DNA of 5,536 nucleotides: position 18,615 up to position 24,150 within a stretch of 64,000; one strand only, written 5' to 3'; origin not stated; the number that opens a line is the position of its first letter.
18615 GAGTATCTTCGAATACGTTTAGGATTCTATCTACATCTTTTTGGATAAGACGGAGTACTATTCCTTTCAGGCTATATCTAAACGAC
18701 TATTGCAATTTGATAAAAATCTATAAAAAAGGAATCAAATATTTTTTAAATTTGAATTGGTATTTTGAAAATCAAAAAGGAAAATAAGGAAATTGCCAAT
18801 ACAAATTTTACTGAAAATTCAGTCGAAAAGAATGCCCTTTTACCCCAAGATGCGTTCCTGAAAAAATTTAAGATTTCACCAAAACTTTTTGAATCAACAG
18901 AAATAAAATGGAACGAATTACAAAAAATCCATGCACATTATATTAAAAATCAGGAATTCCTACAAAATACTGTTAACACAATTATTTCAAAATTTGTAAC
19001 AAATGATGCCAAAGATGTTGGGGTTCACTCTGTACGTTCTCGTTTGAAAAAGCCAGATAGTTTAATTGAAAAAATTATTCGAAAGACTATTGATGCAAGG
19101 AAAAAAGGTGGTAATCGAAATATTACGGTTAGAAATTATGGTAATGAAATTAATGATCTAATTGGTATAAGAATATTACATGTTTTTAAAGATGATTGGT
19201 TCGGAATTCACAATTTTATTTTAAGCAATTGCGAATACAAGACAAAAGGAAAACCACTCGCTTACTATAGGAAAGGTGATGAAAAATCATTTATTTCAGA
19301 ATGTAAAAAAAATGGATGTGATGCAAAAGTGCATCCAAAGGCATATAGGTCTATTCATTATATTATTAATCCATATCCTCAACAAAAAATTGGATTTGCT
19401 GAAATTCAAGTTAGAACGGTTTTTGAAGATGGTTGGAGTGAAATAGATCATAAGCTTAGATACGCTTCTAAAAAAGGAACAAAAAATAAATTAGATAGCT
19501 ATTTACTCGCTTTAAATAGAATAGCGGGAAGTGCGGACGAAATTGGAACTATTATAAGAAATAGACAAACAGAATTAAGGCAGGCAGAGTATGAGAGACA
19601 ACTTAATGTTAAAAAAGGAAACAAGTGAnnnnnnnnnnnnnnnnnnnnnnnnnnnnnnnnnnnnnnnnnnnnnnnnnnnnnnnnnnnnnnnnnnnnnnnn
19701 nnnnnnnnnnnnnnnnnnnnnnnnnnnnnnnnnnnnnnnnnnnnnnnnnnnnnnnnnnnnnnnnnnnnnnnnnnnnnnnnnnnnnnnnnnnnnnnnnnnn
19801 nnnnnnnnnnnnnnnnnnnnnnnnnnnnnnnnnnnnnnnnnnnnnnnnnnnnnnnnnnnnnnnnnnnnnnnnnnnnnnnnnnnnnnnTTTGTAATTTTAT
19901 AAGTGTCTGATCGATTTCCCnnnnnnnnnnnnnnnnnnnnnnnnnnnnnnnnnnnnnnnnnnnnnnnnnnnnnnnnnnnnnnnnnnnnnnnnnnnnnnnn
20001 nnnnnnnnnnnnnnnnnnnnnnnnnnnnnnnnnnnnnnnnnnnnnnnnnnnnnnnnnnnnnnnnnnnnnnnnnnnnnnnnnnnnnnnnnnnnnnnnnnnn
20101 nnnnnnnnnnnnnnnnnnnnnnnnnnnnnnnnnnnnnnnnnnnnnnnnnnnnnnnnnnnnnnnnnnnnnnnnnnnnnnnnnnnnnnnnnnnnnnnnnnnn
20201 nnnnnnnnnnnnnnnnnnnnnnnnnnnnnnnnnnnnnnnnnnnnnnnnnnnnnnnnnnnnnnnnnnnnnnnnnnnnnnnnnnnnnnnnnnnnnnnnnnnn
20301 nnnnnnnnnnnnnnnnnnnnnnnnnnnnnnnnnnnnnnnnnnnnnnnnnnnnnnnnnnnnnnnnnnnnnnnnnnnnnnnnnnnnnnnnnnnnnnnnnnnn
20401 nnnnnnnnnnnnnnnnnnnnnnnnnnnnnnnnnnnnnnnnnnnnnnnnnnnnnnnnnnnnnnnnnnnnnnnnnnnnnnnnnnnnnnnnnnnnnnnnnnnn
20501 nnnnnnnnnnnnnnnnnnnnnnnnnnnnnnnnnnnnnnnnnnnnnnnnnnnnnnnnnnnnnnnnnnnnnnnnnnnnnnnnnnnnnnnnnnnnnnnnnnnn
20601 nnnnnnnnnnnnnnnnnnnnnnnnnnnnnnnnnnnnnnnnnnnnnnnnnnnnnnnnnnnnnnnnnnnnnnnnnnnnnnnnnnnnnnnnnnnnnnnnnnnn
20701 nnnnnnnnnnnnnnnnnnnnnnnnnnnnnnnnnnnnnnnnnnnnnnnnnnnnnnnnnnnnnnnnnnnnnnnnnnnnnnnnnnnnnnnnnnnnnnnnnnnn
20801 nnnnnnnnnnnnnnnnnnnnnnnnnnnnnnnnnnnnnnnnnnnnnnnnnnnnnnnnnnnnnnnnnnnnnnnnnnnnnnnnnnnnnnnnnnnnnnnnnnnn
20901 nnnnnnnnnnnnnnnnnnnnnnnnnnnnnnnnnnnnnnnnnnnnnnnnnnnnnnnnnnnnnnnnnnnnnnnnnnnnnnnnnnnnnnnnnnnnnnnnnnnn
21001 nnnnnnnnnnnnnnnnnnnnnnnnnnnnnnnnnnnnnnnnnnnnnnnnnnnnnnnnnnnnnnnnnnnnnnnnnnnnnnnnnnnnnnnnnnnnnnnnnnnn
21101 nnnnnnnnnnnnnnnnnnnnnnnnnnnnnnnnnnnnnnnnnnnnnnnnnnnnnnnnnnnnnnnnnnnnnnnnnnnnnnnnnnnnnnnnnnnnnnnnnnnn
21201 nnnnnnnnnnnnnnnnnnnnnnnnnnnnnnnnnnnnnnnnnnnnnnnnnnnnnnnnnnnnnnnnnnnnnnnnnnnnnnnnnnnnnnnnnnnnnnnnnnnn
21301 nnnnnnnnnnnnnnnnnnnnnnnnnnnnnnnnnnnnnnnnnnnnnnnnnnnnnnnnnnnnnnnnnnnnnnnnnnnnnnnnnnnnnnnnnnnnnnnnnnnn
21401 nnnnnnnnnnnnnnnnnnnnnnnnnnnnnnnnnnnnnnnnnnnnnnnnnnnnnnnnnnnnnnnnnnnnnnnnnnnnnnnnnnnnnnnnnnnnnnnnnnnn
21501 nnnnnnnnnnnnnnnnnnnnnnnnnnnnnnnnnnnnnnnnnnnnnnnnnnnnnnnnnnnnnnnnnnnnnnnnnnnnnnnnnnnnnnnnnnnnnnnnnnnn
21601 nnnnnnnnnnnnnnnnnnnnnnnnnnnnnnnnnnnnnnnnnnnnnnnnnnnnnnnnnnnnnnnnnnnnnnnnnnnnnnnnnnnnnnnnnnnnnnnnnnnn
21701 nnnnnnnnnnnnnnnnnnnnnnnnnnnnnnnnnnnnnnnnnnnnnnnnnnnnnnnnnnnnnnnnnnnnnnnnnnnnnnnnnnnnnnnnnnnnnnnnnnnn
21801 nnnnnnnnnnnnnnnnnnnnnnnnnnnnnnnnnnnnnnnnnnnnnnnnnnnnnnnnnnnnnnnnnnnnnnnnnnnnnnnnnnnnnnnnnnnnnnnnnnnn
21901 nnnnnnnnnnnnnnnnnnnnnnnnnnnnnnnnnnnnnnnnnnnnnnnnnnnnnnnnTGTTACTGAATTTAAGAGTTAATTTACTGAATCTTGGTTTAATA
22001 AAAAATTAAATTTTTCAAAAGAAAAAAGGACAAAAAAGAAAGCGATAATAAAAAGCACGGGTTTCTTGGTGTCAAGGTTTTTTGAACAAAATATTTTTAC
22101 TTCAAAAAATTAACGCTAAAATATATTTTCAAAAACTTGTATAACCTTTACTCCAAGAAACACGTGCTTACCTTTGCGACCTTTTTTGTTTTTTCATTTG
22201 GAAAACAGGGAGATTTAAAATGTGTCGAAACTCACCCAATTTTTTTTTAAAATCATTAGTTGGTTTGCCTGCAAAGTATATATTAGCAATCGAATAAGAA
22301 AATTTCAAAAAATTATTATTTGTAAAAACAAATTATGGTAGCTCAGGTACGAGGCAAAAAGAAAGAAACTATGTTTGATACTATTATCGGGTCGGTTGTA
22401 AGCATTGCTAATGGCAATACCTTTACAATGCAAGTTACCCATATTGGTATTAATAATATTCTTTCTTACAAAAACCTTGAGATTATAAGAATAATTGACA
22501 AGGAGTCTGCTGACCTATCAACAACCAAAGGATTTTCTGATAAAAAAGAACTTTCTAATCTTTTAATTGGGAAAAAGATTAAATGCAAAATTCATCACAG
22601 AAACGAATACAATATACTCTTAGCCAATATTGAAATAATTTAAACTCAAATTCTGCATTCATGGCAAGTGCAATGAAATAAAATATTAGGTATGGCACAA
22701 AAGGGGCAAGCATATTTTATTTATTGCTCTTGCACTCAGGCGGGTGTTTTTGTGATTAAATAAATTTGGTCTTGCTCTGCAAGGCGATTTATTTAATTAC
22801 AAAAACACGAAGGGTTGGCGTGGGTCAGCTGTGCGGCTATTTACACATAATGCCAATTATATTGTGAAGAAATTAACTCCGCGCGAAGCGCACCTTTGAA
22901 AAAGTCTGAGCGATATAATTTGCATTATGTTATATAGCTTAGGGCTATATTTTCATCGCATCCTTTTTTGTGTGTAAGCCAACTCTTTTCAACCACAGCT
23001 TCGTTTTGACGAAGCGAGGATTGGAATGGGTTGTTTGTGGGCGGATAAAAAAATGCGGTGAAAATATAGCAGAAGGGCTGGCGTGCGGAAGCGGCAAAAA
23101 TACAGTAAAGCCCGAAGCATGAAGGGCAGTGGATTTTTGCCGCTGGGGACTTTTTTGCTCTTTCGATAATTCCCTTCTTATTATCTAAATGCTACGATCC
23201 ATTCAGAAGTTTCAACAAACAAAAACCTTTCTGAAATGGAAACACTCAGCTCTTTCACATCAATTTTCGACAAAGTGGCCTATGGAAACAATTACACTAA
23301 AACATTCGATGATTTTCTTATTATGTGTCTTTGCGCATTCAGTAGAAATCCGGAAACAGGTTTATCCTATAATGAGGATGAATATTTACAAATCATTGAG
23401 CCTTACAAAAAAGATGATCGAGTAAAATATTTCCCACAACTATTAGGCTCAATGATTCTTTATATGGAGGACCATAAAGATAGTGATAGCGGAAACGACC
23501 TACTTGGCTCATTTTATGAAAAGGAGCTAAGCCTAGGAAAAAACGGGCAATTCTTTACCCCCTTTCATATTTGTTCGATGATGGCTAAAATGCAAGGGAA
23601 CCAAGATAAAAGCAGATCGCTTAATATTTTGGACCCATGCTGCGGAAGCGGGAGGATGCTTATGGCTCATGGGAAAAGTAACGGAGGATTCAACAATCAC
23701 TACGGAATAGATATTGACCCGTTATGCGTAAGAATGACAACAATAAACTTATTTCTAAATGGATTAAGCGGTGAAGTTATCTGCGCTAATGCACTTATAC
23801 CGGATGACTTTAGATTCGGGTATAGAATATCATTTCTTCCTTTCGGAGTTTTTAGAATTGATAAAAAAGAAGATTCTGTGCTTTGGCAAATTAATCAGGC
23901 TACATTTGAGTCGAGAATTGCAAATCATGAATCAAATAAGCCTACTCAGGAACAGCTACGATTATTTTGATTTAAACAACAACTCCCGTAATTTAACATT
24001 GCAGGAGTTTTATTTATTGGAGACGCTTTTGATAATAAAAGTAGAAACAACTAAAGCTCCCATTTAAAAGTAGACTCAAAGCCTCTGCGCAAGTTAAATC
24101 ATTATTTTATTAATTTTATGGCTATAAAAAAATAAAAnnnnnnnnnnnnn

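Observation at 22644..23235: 590-bp GC-enriched, ORF-free region with multiple perfect hairpins between the SNase-like gene and the truncated N6-MTase gene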

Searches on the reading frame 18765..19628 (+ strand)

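Call 14: search_protein_families(library=pfam, proteins=[window:18765-19628:+], max_evalue=0.01)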
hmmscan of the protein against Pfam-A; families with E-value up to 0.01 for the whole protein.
window:18765-19628:+ (287 aa): 1 family
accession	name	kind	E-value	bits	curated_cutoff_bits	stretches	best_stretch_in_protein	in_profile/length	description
PF04607.23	RelA_SpoT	-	1.1e-18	68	27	1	92-236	1-111/113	Region found in RelA / SpoT proteins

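Call 64: search_protein_families(library=padloc, proteins=[window:18765-19628:+], max_evalue=0.01)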
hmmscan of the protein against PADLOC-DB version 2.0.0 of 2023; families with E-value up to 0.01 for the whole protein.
window:18765-19628:+ (287 aa): 1 family
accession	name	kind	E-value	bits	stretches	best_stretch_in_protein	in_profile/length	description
PDLC01193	Cas11b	-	0.00063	17.7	1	43-114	19-88/164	CAS-I-B; effector_SS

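Call 65: search_protein_families(library=ncbifam, proteins=[window:18765-19628:+], max_evalue=0.01)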
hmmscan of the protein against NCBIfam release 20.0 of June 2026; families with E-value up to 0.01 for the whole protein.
window:18765-19628:+ (287 aa): 1 family
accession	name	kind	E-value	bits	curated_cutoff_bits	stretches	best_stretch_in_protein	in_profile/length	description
NF053588.1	GTPPhKinYjbM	equivalog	1e-10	41.7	320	1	57-265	8-189/201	GTP diphosphokinase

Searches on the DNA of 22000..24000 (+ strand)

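Call 5: search_rna_families(source=window, start=22000, end=24000, threshold=evalue, max_evalue=10, show_alignments=3)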
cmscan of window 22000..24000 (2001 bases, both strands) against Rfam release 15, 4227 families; matches with E-value up to 10: 18.
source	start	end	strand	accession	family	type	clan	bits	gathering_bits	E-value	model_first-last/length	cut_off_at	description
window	22052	22170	+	RF04205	MIR2606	Gene; miRNA;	-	31.7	139.7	0.029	1-165/165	no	MIR2606 microRNA precursor family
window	22052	22170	-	RF04205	MIR2606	Gene; miRNA;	-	30.5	139.7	0.051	1-165/165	no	MIR2606 microRNA precursor family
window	22056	22166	+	RF04134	MIR7504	Gene; miRNA;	-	27.9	83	0.032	1-124/124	no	MIR7504 microRNA precursor family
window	22053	22169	+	RF04174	MIR4208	Gene; miRNA;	-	27.3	140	0.19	19-171/191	no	MIR4208 microRNA precursor family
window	23810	23960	+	RF02045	CDKN2B-AS_3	Gene; lncRNA;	-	25.3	50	1.5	1-144/144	no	CDKN2B antisense RNA 1 convserved region 3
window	22052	22170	+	RF04278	MIR4372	Gene; miRNA;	CL00145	24.6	100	0.23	1-123/123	no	MIR4372 microRNA precursor family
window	22056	22166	+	RF00486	mir-129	Gene; miRNA;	-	20.9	48.6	0.45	1-75/75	no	mir-129 microRNA precursor family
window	22544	22608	-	RF02772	AilA_thermometer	Cis-reg; thermoregulator;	-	20.2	81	4.3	1-89/89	no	AilA 5' UTR thermometer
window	22749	22803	+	RF00768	MIR405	Gene; miRNA;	-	20.1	102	3.3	1-83/83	no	MIR405 microRNA precursor family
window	22745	22807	+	RF03734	mir-4773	Gene; miRNA;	-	19.7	100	2.7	1-78/78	no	mir-4773 microRNA precursor family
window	22745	22807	+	RF04133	MIR2646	Gene; miRNA;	-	19.6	245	0.21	1-256/256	no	MIR2646 microRNA precursor family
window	22744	22808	-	RF00650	mir-153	Gene; miRNA;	-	19.1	54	2.8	8-65/73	no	mir-153 microRNA precursor family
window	22124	22249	-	RF01589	plasmodium_snoR11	Gene; snRNA; snoRNA; HACA-box;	-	18.7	80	9.6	1-207/207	no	small nucleolar RNA snoR11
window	22976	23028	+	RF03301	mir-3154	Gene; miRNA;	-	18.1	64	4.5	1-86/86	no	mir-3154 microRNA precursor family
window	22464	22562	+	RF01596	plasmodium_snoR20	Gene; snRNA; snoRNA; CD-box;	-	16.9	45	4.6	1-82/82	no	small nucleolar RNA snoR20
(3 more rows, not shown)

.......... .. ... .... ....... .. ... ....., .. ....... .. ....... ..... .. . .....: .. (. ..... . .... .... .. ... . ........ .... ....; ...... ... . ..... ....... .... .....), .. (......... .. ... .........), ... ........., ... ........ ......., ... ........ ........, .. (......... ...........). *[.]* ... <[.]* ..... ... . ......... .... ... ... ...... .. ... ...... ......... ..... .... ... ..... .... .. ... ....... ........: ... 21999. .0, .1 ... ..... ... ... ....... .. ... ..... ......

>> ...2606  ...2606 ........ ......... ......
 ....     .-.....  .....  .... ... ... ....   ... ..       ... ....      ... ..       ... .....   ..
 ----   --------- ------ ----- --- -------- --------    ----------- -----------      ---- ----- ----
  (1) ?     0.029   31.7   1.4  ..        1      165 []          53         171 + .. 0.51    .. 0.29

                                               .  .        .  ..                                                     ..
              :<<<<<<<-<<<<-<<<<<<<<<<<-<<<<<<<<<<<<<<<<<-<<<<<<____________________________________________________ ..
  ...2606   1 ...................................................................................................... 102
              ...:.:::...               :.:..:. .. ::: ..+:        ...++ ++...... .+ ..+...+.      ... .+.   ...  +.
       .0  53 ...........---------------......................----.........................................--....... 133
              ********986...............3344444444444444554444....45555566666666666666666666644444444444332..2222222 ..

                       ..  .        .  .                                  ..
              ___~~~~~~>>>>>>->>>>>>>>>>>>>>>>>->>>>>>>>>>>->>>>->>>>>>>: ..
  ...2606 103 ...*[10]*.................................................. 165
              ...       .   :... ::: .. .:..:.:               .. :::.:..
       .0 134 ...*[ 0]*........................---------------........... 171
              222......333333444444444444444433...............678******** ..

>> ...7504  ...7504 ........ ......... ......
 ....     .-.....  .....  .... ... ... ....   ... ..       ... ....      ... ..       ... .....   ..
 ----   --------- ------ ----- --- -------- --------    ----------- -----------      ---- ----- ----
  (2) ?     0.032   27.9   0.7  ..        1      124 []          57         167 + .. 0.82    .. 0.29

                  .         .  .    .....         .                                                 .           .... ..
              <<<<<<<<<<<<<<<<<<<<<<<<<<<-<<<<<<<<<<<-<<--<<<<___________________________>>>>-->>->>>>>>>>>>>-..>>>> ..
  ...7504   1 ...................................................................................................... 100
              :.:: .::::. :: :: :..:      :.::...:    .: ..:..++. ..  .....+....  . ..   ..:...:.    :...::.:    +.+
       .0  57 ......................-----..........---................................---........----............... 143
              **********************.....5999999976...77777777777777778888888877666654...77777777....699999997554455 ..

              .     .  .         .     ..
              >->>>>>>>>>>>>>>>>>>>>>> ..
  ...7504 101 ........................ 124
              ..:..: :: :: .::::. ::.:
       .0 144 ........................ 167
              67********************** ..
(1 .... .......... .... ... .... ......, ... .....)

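Call 12: search_dna_similar(query=window:22644-23235:+, collection=phages, mode=distant, max_evalue=0.01)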
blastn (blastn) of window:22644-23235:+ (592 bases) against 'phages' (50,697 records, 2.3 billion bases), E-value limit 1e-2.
No match.

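Call 13: search_dna_similar(query=window:22644-23235:+, collection=plasmids, mode=distant, max_evalue=0.01)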
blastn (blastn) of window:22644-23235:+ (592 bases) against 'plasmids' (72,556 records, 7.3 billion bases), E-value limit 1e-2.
No match.

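Call 81: search_rna_families(sources=[L004, L006, L012, L015, L074, L071, L083, L084, L014, L056, L018, L005], threshold=gathering)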
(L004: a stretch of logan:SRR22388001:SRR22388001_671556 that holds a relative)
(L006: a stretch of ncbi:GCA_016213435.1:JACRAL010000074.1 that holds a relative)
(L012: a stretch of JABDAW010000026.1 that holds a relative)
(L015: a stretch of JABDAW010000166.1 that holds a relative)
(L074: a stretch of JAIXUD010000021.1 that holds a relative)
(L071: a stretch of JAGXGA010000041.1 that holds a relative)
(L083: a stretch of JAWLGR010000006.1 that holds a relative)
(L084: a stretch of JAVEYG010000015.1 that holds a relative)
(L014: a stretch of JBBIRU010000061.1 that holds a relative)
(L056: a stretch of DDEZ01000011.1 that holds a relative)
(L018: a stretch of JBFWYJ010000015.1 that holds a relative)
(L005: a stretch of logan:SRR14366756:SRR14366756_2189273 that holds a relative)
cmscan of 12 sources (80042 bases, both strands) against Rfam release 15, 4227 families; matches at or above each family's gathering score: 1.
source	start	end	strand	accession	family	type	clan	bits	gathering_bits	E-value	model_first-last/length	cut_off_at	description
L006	2233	2305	+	RF00005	tRNA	Gene; tRNA;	CL00001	73.1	29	5.6e-14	1-71/71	no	tRNA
